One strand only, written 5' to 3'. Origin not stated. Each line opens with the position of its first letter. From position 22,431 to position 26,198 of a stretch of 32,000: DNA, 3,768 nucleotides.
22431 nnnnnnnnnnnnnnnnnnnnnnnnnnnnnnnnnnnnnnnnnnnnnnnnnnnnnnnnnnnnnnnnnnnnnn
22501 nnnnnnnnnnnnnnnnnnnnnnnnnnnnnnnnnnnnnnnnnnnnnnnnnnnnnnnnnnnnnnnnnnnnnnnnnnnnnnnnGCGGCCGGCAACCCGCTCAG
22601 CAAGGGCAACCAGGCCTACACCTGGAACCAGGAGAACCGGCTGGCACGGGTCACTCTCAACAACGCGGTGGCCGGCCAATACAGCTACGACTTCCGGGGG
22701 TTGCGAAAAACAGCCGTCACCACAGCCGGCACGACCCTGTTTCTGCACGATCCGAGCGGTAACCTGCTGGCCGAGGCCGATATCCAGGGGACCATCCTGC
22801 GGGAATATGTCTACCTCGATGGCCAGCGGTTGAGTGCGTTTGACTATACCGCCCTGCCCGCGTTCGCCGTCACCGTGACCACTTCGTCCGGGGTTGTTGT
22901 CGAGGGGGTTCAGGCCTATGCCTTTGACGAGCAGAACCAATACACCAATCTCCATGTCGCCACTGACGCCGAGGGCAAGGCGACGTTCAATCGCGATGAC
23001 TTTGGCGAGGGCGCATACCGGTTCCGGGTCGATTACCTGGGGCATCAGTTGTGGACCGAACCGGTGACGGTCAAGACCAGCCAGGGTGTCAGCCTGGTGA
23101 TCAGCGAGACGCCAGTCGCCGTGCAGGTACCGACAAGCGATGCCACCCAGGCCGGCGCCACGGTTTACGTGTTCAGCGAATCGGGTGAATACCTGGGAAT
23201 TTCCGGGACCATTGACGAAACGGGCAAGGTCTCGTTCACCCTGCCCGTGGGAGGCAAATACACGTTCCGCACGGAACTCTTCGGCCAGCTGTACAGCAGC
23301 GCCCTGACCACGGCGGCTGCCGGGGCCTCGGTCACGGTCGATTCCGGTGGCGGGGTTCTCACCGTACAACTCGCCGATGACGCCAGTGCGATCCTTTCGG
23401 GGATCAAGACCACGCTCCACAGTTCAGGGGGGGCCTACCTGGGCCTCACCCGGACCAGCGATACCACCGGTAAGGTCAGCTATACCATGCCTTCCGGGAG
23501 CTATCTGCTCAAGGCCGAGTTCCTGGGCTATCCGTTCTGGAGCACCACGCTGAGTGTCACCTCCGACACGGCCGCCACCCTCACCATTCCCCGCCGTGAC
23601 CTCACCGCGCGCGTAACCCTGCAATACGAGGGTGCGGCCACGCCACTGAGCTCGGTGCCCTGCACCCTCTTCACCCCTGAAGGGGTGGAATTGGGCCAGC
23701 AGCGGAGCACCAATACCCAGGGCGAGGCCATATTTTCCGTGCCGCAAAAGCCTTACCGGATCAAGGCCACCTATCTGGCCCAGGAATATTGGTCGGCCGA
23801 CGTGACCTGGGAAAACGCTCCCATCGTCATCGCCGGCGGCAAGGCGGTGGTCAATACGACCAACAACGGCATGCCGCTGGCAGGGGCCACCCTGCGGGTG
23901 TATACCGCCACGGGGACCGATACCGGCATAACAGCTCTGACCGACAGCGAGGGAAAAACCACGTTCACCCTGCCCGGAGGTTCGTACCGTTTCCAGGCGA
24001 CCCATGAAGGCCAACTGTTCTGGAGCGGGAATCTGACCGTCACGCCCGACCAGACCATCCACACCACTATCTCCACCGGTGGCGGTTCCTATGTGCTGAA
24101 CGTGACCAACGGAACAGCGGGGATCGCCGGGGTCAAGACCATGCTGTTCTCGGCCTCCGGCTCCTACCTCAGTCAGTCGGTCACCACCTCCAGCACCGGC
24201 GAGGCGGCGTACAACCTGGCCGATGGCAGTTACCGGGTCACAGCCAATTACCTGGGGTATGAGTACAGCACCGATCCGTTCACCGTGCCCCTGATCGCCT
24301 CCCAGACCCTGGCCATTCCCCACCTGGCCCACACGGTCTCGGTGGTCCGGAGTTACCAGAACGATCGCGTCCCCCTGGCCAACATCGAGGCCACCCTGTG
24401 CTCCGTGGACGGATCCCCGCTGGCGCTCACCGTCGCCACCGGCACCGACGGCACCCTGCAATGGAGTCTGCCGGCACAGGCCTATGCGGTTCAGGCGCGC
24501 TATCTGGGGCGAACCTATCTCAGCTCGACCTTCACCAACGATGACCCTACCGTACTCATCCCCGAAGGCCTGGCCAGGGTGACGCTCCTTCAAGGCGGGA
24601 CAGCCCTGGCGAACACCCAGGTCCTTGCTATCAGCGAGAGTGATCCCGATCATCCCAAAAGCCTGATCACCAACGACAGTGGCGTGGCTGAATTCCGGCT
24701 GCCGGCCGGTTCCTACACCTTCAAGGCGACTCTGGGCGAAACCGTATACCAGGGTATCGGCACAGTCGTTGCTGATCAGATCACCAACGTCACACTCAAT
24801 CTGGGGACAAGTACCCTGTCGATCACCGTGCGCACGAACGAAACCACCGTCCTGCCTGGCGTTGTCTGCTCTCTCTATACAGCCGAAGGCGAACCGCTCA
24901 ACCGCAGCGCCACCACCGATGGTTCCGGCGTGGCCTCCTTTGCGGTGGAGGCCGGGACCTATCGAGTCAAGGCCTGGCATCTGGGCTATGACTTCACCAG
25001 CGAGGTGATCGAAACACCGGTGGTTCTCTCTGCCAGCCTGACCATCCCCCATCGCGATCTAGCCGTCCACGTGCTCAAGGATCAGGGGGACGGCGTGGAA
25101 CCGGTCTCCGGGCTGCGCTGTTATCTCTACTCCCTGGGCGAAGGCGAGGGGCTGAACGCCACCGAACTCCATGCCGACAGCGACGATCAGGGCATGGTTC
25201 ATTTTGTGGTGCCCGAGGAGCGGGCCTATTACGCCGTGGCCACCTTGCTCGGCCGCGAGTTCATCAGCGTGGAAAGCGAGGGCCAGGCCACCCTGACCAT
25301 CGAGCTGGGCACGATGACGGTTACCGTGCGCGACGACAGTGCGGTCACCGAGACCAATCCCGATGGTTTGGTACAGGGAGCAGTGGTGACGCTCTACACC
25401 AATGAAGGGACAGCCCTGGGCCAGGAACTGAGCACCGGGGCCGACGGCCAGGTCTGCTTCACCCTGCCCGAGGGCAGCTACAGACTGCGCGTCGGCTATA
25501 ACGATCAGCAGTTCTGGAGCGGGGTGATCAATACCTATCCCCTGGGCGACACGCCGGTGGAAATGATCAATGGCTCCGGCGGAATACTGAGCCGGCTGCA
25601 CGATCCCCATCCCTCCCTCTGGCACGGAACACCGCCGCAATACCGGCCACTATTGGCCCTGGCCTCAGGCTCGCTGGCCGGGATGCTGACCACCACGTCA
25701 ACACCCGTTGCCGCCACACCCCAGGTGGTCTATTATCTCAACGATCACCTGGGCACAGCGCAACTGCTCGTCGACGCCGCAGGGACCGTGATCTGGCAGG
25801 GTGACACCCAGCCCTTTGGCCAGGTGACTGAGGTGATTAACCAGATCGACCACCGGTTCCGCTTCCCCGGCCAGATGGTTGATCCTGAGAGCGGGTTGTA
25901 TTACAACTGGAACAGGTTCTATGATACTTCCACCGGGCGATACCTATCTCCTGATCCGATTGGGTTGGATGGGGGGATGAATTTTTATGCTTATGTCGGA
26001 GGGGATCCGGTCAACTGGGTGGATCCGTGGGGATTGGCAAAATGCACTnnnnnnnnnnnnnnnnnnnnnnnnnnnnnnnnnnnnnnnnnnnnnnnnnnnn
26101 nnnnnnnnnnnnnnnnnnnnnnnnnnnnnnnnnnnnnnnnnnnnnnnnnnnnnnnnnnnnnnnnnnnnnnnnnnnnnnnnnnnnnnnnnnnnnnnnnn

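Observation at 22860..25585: About 900-aa array of 11 beta-sandwich domains inserted between the last YD repeats and the RHS core, organised as a three-domain super-repeat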

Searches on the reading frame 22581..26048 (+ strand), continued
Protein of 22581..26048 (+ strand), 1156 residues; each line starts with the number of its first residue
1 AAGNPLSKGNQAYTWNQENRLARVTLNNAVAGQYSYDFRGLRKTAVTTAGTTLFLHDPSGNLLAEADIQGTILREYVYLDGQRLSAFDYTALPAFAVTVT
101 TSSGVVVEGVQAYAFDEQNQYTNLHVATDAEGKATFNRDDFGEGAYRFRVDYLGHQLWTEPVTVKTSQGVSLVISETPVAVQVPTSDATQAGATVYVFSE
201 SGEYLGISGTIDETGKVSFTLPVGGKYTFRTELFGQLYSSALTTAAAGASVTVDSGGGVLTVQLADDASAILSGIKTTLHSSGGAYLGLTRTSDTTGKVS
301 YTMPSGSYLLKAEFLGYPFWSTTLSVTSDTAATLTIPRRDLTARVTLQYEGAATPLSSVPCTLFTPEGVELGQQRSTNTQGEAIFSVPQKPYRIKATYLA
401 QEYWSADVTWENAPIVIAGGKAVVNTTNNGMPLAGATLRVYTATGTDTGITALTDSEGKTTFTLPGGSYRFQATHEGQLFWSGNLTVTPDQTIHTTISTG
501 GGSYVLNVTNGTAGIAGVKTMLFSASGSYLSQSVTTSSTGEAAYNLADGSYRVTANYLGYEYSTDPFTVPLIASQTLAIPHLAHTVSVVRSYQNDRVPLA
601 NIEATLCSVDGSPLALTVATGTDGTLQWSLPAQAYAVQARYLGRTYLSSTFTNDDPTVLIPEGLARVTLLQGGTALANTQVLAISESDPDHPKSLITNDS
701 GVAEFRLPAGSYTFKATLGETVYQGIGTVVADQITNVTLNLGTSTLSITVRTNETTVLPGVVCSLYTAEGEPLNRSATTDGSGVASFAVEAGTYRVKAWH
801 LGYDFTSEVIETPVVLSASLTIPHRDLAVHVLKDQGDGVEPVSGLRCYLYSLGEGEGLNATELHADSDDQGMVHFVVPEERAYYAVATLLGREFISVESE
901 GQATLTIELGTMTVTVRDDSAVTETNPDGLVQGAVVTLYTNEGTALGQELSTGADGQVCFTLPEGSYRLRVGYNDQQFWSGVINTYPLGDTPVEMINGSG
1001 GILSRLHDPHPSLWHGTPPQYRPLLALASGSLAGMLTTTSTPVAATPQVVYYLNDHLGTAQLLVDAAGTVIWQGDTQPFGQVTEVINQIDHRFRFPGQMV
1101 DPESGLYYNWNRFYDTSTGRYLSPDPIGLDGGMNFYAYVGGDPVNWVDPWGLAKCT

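Call 48: fold_search(model_id=the predicted structure, library=pdb)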
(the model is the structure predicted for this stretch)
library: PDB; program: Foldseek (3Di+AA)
matches with E <= 10: 1312; with E <= 0.001: 157
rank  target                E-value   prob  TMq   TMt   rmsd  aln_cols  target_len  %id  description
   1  9flp_A                1.6e-17  1.00  0.05  0.06  110.4      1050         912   11  CryoEM structure of the neck (1403-2314) in the grappling hook protein A (GhpA) in the bacterium Aureispira sp. CCB-QB (released 2024-10-16)
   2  6fwv_B                2.4e-13  1.00  0.08  0.14  25.1       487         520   14  The Bacillus anthracis TIE protein (released 2018-08-08)
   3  8q6t_I                2.9e-13  1.00  0.06  0.06  104.0      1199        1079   10  Helical reconstruction of the relaxed thick filament from FIB milled left ventricular mouse myofibrils (released 2023-11-01)
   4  5a42                  6.2e-13  1.00  0.06  0.05  48.6      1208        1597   10  Cryo-EM single particle 3D reconstruction of the native conformation of E. coli alpha-2-macroglobulin (ECAM) (released 2015-07-29)
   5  6fwv_A                1.1e-12  1.00  0.08  0.15  25.5       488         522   14  The Bacillus anthracis TIE protein (released 2018-08-08)
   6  6tav_C                2.6e-10  0.99  0.07  0.07  50.2      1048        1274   10  Crystal structure of endopeptidase-induced alpha2-macroglobulin (released 2021-05-12)
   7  4u4j                  3.7e-10  0.99  0.06  0.05  48.8      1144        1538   11  Crystal structure of Salmonella alpha-2-macroglobulin mutant Y1175G (released 2014-09-17)
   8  7som_D                4.9e-10  0.97  0.06  0.06  44.5      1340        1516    7  Ciliary C2 central pair apparatus isolated from Chlamydomonas reinhardtii (released 2022-04-13)
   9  5xya                  1.8e-09  1.00  0.08  0.07  31.8       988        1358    9  Crystal structure of a serine protease from Streptococcus species (released 2018-08-08)
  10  8v29_C                2.0e-09  0.98  0.07  0.08  49.6       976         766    9  Cryo-EM structure of human type I OSM receptor complex: model for full extracellular assembly (released 2024-11-20)
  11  4u48                  4.4e-09  0.98  0.06  0.05  49.1      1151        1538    9  Crystal structure of Salmonella alpha-2-macroglobulin (released 2014-09-17)
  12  6vjb                  5.0e-09  0.99  0.07  0.06  30.9      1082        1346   11  Crystal structure of a catalytically inactive CXC Chemokine-degrading protease SpyCEP from Streptococcus pyogenes (released 2020-04-15)
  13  7q5z                  1.8e-08  0.96  0.06  0.06  47.2      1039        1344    9  Cryo-EM structure of native human A2ML1 (released 2022-04-20)
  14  9ijj_4A               1.9e-08  0.77  0.06  0.04  55.6      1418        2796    8  In situ structure of the central apparatus in mouse sperm axoneme. (released 2025-06-04)
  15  7q97_A                2.4e-08  0.98  0.07  0.07  52.2      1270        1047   12  Structure of the bacterial type VI secretion system effector RhsA. (released 2021-12-22)
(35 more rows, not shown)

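Call 70: find_encoding_contigs(protein=P0006, flank=10000, max_places=2)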
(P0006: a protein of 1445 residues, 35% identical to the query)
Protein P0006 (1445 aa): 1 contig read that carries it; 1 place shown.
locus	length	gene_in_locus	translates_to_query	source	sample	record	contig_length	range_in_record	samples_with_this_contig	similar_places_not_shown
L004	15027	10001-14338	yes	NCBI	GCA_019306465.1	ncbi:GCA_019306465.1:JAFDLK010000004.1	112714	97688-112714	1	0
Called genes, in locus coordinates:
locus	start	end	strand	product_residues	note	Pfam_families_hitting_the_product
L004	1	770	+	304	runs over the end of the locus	PF03668:RapZ-like_N, PF22740:PapZ_C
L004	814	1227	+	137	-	PF03610:EIIA-man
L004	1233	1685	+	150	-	PF13673:Acetyltransf_10, PF00583:Acetyltransf_1, PF13508:Acetyltransf_7, PF08445:FR47 (weak)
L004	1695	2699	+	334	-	PF00044:Gp_dh_N, PF02800:Gp_dh_C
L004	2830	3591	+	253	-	PF00121:TIM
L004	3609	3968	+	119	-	PF03840:SecG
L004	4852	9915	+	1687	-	PF13385:Laminin_G_3 (faint), PF00041:fn3 (faint), PF17957:Big_7 (faint), PF20148:DUF6531, PF25023:TEN_YD-shell, PF05593:RHS_repeat (weak), PF25023:TEN_YD-shell, PF05593:RHS_repeat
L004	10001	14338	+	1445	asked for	PF05593:RHS_repeat (faint), PF25023:TEN_YD-shell (weak), PF02369:Big_1 (weak), PF10670:DUF4198 (faint), PF11974:bMG3 (faint), PF13620:CarboxypepD_reg (weak), PF03527:RHS, PF25023:TEN_YD-shell, +6 more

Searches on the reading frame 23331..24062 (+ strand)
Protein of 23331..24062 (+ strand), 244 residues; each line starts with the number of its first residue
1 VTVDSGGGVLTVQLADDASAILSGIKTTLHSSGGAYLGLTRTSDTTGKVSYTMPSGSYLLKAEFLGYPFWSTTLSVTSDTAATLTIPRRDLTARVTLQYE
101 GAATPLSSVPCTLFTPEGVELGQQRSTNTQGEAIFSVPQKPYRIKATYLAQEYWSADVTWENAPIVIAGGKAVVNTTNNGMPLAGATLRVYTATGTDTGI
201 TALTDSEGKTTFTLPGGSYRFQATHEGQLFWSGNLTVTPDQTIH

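Call 62: predict_structure(alignment_id=A2)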
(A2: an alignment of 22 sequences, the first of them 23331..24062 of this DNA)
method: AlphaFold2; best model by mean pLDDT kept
length: 244 residues; sequences in the alignment: 22
mean_pLDDT: 94.5   pTM: 0.82
mean pLDDT of the five models: 94.5, 94.2, 94.1, 94.1, 93.6
residues with pLDDT >= 90: 226; 70-90: 15; 50-70: 3; < 50: 0
segments of 3 or more residues with pLDDT < 50: none
pLDDT, mean of each block of 10 residues (from residue 1): 80 93 97 96 97 96 96 96 94 96 96 96 97 95 95 91 93 95 95 94 96 96 92 95 94
secondary structure, 60 per line:
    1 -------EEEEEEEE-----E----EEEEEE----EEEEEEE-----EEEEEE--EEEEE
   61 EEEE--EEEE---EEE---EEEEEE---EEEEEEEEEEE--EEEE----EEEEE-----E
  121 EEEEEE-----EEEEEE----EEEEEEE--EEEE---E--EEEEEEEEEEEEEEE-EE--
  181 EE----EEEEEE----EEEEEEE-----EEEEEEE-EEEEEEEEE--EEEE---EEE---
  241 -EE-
elements in order: E8-15 E26-31 E36-42 E48-53 E56-64 E67-70 E74-76 E80-85 E89-99 E102-105 E110-114 E120-126 E132-137 E142-148 E151-154 E161-175 E187-192 E197-203 E209-215 E217-225 E228-231 E235-237

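Call 64: fold_search(model_id=the predicted structure, library=pdb)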
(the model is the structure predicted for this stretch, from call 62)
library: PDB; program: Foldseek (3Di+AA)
matches with E <= 10: 1429; with E <= 0.001: 77
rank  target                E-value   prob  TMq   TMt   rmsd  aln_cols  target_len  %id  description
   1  6fwv_B                4.5e-13  1.00  0.34  0.18  14.4       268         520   16  The Bacillus anthracis TIE protein (released 2018-08-08)
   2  6fwv_A                1.3e-12  1.00  0.35  0.18  14.1       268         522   16  The Bacillus anthracis TIE protein (released 2018-08-08)
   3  3kpt_B                3.1e-09  1.00  0.28  0.21  18.3       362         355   13  Crystal structure of BcpA, the major pilin subunit of Bacillus cereus (released 2009-11-24)
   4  3rkp_A                8.2e-09  1.00  0.28  0.20  18.7       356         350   13  Crystal structure of BcpA*(D312A), the major pilin subunit of Bacillus cereus (released 2012-05-30)
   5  3kpt_A                9.1e-09  1.00  0.28  0.21  17.8       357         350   13  Crystal structure of BcpA, the major pilin subunit of Bacillus cereus (released 2009-11-24)
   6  3rkp_B                1.5e-08  1.00  0.27  0.20  18.7       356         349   12  Crystal structure of BcpA*(D312A), the major pilin subunit of Bacillus cereus (released 2012-05-30)
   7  3phs                  1.4e-07  1.00  0.31  0.32   8.1       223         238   18  Crystal Structure of GBS52, the minor pilin in gram-positive pathogen Streptococcus agalactiae (released 2010-11-17)
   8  8qox_B                2.9e-07  1.00  0.28  0.17  19.8       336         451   14  Two-component assembly of SlaA and SlaB S-layer proteins of Sulfolobus acidocaldarius (released 2024-02-21)
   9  10ps                  3.9e-07  1.00  0.25  0.13  21.8       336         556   13  Crystal structure of SdrD A2-A3-B1-B2 domains from Staphylococcus aureus JH1 (released 2026-02-11)
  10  1d2p                  5.1e-07  1.00  0.24  0.17  18.3       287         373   13  CRYSTAL STRUCTURE OF TWO B REPEAT UNITS (B1B2) OF THE COLLAGEN BINDING PROTEIN (CNA) OF STAPHYLOCOCCUS AUREUS (released 2000-09-27)
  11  4hss_A                5.7e-07  1.00  0.33  0.22  15.1       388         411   12  Structure of the Full-Length Major Pilin SpaD from Corynebacterium diphtheriae (released 2013-11-13)
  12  7vcr_B                9.5e-07  1.00  0.26  0.17  14.8       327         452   11  Crystal Structure of PitA fragment from pilus islet-2 of Streptococcus oralis (released 2022-06-01)
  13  4oq1                  2.3e-06  1.00  0.30  0.25  10.4       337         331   12  Structure of the Streptococcal ancillary pilin (released 2014-04-23)
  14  4hss_B                2.8e-06  1.00  0.31  0.22  15.8       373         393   12  Structure of the Full-Length Major Pilin SpaD from Corynebacterium diphtheriae (released 2013-11-13)
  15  6xi3                  3.1e-06  0.99  0.17  0.12  21.2       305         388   13  Crystal structure of tetra-tandem repeat in extending region of large adhesion protein (released 2020-10-14)
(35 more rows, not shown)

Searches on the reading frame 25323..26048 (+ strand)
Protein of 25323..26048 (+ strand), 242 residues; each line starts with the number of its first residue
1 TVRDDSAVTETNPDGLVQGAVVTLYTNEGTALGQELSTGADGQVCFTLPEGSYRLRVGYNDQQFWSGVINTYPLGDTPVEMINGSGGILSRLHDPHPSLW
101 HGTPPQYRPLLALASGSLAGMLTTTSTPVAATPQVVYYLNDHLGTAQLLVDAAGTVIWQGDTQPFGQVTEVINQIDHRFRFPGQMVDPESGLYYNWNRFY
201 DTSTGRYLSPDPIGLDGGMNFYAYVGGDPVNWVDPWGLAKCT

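Call 50: find_homologous_proteins(query=window:25323-26048:+, max_evalue=1e-10)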
Query window:25323-26048:+ (242 aa): 871 proteins with E <= 1e-10 among 1855 candidates; the best 120 are listed.
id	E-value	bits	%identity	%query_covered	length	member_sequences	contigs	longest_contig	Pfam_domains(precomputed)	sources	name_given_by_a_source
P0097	9.7e-69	250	83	55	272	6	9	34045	-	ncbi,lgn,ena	-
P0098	3.4e-64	235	50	92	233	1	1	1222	PF25023.2,PF03527.21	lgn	-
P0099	2.0e-59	219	50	83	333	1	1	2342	PF25023.2,PF03527.21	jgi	jgi:RHS repeat-associated protein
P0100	7.2e-55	204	45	94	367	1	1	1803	PF25023.2,PF13620.13,PF03527.21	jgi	jgi:RHS repeat-associated protein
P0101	1.8e-53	200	82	44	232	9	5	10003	PF03527.21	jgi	jgi:RHS repeat-associated protein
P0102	4.2e-51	192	45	90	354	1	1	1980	PF25023.2,PF03527.21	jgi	-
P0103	1.4e-50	190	42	95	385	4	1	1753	PF25023.2,PF13620.13,PF03527.21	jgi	jgi:RHS repeat-associated protein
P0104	1.8e-50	190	41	96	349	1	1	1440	PF25023.2,PF03527.21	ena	-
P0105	4.4e-49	185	39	94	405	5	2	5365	PF25023.2,PF03527.21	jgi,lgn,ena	-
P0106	4.8e-46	176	58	51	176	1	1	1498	PF25023.2,PF03527.21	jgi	jgi:RHS repeat-associated protein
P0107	1.4e-45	174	51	60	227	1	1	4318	PF25023.2,PF03527.21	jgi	jgi:RHS repeat-associated protein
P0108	3.4e-45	173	36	98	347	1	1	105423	PF25023.2,PF03527.21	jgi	-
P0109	1.6e-44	171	53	62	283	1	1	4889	PF25023.2,PF03527.21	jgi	-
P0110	2.0e-41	160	59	47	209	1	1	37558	PF25023.2,PF03527.21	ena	-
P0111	2.6e-41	160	41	76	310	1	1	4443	PF25023.2,PF03527.21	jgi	jgi:RHS repeat-associated protein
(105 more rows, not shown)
